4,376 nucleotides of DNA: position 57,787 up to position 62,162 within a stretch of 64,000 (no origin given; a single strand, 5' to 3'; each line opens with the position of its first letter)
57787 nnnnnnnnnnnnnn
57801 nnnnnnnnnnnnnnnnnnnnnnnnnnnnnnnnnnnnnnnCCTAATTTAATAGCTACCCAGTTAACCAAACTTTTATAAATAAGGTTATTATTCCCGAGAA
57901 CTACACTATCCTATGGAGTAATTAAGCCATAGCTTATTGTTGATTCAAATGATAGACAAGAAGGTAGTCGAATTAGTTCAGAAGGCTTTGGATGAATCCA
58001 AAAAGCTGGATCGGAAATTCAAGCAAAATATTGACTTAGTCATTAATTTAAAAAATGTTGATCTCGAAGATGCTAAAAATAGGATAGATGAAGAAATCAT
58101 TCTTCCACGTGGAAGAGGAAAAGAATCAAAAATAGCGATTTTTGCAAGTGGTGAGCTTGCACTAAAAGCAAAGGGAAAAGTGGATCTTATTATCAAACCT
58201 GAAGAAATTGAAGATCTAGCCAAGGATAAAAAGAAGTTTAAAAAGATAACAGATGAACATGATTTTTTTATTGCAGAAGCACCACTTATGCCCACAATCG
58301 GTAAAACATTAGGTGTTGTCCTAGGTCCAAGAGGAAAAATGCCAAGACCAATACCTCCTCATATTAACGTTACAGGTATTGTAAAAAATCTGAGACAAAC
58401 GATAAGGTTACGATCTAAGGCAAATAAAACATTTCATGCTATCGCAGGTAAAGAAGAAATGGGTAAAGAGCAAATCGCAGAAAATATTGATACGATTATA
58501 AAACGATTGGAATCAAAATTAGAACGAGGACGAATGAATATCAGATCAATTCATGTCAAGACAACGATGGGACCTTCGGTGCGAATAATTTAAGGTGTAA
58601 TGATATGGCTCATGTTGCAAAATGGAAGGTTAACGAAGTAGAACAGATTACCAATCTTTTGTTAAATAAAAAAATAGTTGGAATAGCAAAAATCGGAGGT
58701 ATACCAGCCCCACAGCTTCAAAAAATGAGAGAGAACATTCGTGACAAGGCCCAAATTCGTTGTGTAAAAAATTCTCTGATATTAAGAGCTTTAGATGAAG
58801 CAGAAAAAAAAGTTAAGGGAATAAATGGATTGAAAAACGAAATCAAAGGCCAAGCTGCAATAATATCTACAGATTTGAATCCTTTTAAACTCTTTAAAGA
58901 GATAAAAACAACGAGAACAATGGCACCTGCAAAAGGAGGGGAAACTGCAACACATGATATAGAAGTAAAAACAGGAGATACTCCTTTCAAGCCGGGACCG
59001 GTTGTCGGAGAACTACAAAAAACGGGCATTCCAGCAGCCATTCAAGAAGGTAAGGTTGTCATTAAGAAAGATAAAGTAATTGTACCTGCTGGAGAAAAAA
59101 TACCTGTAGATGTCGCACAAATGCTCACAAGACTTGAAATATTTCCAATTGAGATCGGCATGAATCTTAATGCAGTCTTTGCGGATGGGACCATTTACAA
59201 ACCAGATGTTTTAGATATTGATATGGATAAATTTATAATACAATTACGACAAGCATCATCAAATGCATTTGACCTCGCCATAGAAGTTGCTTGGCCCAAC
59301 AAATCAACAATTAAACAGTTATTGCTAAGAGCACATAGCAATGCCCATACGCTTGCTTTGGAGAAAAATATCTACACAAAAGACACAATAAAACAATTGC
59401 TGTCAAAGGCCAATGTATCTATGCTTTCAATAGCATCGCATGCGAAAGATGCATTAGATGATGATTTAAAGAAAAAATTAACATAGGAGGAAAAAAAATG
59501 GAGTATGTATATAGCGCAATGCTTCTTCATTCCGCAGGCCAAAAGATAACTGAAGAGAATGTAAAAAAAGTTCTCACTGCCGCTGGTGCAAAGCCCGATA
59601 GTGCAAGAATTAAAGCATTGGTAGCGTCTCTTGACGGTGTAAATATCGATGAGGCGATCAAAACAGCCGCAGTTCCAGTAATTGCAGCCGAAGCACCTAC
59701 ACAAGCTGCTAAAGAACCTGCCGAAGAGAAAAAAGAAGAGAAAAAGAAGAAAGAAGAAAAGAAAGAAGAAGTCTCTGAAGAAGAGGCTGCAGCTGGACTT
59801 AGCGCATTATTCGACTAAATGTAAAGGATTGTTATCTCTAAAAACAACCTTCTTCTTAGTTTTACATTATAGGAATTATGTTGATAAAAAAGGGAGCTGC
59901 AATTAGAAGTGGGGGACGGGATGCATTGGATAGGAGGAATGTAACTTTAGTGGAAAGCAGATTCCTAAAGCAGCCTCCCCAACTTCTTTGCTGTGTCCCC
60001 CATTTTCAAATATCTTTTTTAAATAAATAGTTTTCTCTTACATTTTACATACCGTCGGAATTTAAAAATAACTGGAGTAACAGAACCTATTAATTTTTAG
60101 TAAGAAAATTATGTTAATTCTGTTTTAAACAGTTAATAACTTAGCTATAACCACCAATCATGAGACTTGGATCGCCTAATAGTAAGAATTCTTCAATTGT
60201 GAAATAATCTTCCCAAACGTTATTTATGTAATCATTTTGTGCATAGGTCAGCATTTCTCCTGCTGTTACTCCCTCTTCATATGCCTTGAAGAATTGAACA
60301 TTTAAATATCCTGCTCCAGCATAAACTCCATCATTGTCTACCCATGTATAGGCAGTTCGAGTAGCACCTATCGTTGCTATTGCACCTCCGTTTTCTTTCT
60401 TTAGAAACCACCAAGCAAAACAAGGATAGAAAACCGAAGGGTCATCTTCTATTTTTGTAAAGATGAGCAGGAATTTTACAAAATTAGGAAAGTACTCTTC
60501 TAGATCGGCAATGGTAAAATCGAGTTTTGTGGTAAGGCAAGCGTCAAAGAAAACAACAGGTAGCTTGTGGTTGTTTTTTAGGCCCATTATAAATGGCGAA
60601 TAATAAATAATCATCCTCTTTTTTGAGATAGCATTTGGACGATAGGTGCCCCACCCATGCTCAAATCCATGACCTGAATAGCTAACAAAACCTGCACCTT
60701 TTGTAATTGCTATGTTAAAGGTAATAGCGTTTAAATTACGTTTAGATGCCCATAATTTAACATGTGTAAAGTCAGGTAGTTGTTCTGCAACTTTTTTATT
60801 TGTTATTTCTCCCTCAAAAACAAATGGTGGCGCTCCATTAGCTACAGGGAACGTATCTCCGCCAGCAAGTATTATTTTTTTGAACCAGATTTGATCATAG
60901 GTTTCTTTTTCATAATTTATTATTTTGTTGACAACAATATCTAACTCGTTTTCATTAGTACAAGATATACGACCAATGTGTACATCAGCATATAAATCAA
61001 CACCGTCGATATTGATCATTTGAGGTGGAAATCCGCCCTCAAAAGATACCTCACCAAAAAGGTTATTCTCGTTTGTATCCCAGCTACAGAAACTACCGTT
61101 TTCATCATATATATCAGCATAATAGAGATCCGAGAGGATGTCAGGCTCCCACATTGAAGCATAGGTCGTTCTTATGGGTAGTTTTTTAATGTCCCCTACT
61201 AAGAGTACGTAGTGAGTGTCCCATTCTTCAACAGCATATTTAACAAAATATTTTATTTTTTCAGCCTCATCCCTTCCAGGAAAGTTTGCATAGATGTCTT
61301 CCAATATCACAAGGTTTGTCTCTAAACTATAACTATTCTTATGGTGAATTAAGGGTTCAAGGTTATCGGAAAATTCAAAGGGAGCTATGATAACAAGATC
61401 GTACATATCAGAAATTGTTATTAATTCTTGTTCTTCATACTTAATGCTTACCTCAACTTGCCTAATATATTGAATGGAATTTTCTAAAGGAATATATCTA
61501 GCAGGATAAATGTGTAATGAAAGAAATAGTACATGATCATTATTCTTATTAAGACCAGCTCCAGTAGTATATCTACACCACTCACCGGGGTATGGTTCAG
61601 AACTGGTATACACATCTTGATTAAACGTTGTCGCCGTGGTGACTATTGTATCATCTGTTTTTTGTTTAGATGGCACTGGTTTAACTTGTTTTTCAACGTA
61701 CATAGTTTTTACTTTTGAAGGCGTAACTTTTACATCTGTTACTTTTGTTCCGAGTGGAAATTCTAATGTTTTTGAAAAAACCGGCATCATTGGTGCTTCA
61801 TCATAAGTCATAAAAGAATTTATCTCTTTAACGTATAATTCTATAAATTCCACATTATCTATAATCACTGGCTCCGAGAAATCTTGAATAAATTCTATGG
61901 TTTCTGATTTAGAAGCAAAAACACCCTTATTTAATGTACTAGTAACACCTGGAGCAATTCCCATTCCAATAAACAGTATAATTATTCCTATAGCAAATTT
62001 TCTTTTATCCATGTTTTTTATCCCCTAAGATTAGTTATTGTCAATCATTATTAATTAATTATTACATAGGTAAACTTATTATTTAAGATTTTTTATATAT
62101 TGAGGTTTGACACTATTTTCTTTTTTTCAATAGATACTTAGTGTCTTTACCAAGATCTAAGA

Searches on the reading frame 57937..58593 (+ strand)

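Call 16: search_protein_families(library=pfam, proteins=[window:57937-58593:+])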
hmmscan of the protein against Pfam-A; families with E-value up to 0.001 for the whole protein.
window:57937-58593:+ (218 aa): 1 family
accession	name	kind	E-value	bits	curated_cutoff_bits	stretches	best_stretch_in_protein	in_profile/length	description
PF00687.26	Ribosomal_L1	-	8.4e-51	172.8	32.2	1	23-213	4-198/198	Ribosomal protein L1p/L10e family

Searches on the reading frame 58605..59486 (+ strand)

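Call 16: search_protein_families(library=pfam, proteins=[window:58605-59486:+])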
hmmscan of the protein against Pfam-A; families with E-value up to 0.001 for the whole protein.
window:58605-59486:+ (293 aa): 2 families
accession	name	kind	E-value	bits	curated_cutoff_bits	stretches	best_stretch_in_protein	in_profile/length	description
PF00466.25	Ribosomal_L10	-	5.9e-19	68.4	22.8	1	5-102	3-97/100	Ribosomal protein L10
PF17777.6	RL10P_insert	-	1.9e-14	53.7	29.1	1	109-179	1-71/71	Insertion domain in 60S ribosomal protein L10P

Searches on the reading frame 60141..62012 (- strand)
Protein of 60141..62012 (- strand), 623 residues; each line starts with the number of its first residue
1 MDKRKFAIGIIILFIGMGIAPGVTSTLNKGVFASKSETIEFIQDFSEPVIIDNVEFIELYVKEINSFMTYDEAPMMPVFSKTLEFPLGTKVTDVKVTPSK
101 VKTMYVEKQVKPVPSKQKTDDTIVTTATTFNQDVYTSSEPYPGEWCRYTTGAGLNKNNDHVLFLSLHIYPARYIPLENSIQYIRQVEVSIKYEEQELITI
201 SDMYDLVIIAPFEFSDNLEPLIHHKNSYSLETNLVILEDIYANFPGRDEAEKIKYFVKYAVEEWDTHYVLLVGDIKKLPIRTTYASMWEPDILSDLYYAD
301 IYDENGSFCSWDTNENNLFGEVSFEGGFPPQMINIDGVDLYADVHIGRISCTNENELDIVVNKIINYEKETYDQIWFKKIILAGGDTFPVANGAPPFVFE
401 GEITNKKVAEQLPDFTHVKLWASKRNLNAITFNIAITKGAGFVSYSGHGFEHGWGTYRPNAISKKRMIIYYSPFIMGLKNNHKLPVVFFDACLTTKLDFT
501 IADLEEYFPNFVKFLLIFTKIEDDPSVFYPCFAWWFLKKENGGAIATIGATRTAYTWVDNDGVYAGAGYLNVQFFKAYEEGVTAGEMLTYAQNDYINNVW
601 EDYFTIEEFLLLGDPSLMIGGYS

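Call 16: search_protein_families(library=pfam, proteins=[window:60141-62012:-])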
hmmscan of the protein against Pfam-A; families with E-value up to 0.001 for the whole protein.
window:60141-62012:- (623 aa): 2 families
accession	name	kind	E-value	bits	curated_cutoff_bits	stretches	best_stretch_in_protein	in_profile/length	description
PF01364.23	Peptidase_C25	-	4.1e-61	207.7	23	1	207-618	2-373/374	Peptidase family C25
PF08126.16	Propeptide_C25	-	4.4e-06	26.4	22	1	73-195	59-175/205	Propeptide_C25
